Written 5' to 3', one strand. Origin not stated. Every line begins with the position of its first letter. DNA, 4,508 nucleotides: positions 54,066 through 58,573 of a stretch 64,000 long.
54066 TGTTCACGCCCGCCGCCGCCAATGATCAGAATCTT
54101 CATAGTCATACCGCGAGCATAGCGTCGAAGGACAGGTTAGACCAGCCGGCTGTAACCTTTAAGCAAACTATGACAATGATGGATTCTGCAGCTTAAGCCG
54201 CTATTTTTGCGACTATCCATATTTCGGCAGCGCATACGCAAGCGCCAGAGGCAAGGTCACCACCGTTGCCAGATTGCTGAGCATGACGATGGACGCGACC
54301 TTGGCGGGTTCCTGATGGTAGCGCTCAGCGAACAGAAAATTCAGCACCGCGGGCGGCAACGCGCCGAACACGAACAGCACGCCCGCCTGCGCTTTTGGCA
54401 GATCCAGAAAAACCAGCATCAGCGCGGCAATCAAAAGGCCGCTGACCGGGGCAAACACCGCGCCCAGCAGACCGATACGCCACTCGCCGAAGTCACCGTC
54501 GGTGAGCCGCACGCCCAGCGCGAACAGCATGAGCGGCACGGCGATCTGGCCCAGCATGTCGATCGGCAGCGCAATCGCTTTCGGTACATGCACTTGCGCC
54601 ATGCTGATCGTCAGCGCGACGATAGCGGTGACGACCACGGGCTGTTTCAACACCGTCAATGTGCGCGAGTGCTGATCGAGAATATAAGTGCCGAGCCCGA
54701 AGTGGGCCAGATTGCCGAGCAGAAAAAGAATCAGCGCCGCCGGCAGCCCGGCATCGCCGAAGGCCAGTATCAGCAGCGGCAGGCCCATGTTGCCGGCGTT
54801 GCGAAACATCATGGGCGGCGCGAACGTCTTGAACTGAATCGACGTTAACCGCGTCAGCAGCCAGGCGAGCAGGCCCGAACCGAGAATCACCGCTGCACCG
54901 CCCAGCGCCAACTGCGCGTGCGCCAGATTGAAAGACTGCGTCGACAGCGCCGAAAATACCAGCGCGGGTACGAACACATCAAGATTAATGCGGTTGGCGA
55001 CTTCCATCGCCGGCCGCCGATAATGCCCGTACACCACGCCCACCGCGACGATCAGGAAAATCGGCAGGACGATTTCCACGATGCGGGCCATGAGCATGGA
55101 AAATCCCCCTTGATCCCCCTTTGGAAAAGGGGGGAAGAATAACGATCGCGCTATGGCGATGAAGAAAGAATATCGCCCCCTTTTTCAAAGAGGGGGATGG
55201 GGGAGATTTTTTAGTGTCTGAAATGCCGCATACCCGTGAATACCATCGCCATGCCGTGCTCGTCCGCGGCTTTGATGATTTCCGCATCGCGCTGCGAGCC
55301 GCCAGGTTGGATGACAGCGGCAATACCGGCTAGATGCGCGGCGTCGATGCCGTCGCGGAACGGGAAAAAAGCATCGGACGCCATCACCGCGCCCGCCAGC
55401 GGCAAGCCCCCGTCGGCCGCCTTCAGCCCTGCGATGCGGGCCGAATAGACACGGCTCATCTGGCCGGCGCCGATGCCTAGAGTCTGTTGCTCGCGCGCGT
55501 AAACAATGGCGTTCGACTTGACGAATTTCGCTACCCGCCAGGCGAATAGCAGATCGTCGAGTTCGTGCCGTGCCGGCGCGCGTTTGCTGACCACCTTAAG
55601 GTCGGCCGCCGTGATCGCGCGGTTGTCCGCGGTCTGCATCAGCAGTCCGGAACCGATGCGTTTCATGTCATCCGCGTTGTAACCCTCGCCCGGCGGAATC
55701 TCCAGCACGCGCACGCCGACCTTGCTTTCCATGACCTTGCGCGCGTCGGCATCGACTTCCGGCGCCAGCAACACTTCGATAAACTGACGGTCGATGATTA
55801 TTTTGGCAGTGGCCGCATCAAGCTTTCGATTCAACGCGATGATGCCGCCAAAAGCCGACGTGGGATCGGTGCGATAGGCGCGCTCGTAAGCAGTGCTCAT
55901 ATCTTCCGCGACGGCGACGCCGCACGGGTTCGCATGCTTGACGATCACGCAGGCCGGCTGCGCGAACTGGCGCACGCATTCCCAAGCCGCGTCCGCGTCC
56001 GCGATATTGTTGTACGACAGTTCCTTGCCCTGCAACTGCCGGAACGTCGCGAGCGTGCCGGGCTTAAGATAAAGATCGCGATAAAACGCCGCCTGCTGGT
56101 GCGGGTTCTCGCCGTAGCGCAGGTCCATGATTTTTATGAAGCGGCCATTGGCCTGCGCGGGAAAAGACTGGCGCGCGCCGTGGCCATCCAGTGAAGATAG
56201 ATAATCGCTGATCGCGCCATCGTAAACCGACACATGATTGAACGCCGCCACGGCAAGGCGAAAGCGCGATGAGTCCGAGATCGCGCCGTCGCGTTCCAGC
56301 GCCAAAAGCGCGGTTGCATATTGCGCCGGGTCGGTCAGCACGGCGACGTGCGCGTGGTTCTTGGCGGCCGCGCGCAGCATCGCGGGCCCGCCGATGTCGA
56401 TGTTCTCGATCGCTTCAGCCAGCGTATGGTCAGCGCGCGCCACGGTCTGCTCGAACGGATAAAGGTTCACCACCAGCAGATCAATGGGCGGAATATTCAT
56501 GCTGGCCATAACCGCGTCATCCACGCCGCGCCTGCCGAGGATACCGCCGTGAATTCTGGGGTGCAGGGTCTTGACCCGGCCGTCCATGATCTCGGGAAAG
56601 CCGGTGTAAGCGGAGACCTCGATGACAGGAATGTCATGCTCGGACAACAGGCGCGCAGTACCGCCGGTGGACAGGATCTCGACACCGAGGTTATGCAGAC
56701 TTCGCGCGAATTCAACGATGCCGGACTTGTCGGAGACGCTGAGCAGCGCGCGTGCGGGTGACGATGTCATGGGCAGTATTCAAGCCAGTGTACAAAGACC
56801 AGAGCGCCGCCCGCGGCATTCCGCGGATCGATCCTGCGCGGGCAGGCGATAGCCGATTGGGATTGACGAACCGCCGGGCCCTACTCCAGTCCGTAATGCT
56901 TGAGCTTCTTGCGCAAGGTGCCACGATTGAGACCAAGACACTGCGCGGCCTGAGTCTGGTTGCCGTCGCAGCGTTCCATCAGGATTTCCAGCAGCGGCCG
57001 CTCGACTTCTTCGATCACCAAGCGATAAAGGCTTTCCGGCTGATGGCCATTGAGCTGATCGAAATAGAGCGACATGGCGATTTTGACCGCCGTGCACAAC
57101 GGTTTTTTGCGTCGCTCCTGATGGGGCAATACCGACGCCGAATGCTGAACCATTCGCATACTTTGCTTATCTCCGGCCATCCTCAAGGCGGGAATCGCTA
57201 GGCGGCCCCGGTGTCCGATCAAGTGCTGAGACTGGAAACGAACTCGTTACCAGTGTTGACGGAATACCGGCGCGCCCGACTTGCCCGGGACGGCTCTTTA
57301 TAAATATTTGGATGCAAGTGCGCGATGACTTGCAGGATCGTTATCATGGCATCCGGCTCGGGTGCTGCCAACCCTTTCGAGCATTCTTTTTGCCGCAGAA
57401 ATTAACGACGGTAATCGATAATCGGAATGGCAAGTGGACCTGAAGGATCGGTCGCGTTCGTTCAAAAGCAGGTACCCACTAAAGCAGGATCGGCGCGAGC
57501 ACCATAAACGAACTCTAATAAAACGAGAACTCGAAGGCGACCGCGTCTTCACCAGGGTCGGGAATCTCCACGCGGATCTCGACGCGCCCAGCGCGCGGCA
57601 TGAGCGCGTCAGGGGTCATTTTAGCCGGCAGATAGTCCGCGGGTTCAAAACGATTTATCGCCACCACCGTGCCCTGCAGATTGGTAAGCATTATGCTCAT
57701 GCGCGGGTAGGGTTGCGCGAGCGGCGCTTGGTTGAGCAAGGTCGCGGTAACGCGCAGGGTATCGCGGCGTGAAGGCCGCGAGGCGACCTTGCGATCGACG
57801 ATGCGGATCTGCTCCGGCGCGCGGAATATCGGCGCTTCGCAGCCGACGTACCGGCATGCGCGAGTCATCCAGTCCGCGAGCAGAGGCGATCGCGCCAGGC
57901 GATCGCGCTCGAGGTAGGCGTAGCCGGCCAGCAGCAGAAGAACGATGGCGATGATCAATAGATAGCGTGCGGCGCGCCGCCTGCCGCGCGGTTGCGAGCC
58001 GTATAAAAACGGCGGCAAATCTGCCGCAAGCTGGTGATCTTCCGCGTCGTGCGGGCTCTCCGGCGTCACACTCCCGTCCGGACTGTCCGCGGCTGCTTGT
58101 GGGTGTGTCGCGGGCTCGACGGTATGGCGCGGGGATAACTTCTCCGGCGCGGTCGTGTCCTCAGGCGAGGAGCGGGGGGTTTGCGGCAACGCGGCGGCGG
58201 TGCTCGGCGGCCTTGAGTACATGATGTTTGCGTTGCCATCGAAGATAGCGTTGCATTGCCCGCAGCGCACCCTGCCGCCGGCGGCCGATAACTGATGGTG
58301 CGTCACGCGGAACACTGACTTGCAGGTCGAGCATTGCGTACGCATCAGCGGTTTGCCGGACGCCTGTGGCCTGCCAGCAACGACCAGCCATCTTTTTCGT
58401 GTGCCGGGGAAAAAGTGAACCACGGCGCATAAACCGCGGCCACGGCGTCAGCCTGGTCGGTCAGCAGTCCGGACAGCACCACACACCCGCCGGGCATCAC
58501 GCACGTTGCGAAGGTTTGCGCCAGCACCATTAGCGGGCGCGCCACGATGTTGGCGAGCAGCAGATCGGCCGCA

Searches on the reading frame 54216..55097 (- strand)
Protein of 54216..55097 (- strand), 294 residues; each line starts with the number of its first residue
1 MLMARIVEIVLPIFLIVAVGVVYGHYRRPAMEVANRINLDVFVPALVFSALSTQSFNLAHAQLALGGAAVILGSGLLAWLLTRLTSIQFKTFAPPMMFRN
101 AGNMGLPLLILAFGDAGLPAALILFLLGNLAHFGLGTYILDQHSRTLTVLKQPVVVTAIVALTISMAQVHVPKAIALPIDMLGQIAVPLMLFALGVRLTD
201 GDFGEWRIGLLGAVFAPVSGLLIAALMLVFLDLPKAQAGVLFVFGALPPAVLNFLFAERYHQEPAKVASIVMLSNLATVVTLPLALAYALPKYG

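Call 77: search_protein_families(library=pfam, proteins=[window:54216-55097:-], max_evalue=0.00001)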
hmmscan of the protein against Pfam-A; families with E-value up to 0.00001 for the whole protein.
window:54216-55097:- (294 aa): 1 family
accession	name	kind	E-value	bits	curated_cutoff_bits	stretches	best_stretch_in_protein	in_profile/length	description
PF03547.23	Mem_trans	-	9.6e-19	67.6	25.7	2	148-284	199-341/343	Membrane transport protein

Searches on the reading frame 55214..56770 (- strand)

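Call 77: search_protein_families(library=pfam, proteins=[window:55214-56770:-], max_evalue=0.00001)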
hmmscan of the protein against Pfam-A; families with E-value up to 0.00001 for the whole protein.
window:55214-56770:- (519 aa): 2 families
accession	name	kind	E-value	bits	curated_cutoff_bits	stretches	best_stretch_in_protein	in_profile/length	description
PF01808.24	AICARFT_IMPCHas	-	6.2e-121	404.1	25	1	135-448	1-309/311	AICARFT/IMPCHase bienzyme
PF02142.27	MGS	-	4.3e-25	88.1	24.1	1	17-129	1-93/94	MGS-like domain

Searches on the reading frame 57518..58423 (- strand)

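Call 77: search_protein_families(library=pfam, proteins=[window:57518-58423:-], max_evalue=0.00001)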
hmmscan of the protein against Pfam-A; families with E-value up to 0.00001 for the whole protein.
window:57518-58423:- (302 aa): 3 families
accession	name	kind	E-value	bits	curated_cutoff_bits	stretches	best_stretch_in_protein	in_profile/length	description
PF11906.13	DUF3426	-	3.8e-36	124.8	27.7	1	157-301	2-147/147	Protein of unknown function (DUF3426)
PF13719.11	Zn_ribbon_5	-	1.7e-10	40.9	29.3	1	27-62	1-36/37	zinc-ribbon domain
PF13717.11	Zn_ribbon_4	-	4.3e-09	36.6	30.3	1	27-61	1-35/36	zinc-ribbon domain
